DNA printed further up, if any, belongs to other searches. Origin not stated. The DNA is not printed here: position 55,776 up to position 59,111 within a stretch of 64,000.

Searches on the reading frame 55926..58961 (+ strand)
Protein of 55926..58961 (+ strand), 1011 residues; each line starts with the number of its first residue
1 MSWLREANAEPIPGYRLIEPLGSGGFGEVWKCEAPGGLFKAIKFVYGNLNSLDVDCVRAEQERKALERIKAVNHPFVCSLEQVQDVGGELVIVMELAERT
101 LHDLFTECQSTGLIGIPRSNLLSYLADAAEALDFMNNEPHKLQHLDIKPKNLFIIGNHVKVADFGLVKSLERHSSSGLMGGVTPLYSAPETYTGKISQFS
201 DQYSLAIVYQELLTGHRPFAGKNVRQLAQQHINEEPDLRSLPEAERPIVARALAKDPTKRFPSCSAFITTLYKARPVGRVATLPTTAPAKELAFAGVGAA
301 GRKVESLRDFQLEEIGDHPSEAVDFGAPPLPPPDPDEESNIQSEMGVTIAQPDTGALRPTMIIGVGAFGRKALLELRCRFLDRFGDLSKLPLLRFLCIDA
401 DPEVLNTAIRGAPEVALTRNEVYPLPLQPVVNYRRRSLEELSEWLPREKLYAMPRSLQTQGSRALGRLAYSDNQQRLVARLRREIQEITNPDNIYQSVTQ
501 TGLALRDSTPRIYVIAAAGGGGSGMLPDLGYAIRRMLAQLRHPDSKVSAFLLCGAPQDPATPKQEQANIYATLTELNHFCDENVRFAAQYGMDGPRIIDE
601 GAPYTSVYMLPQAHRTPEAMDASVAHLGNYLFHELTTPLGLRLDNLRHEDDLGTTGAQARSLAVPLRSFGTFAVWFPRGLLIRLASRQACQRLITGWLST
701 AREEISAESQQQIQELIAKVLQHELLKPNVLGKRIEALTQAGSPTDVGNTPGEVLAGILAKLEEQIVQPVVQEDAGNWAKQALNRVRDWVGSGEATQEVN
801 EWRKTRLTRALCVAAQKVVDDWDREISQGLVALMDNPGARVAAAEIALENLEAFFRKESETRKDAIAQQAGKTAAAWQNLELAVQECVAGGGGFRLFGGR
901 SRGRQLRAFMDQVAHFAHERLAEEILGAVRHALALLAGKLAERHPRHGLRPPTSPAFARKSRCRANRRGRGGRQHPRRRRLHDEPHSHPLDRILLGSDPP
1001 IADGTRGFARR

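Call 105: search_protein_families(library=pfam, max_evalue=0.001, proteins=[window:55926-58961:+])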
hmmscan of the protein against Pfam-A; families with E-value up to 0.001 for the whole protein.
window:55926-58961:+ (1011 aa): 3 families
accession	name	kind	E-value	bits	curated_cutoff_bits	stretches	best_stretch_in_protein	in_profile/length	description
PF13809.12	Tubulin_2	-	1.6e-31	110.3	27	1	362-694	2-355/356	Tubulin like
PF00069.31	Pkinase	-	1.6e-29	103.5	31.7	1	15-262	1-253/263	Protein kinase domain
PF07714.23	PK_Tyr_Ser-Thr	-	2.6e-18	66.7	23.1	1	17-260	3-248/258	Protein tyrosine and serine/threonine kinase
